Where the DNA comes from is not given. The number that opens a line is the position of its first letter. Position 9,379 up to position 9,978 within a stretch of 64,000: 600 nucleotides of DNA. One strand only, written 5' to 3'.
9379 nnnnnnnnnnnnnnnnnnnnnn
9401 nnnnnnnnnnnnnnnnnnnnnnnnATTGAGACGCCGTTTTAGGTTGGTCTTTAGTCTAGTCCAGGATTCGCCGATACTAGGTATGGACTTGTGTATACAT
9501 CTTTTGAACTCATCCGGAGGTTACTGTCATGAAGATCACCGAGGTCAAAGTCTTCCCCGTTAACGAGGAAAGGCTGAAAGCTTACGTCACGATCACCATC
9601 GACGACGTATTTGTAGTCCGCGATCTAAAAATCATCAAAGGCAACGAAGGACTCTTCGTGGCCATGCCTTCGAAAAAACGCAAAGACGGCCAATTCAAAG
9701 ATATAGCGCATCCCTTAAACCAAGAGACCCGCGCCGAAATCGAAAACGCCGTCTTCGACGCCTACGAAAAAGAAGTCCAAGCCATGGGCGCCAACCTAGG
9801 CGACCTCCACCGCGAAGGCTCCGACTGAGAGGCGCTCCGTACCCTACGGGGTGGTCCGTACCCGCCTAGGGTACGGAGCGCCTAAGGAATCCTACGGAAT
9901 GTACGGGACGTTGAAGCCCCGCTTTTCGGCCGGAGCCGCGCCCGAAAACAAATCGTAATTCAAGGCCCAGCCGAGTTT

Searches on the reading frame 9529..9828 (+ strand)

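Call 96: search_protein_families(library=pfam, proteins=[window:9529-9828:+], max_evalue=0.001)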
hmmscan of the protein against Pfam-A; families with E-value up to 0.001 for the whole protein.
window:9529-9828:+ (99 aa): 1 family
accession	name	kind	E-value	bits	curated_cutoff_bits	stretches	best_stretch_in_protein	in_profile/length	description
PF04026.17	SpoVG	-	2e-34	118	29.6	1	1-81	1-82/82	SpoVG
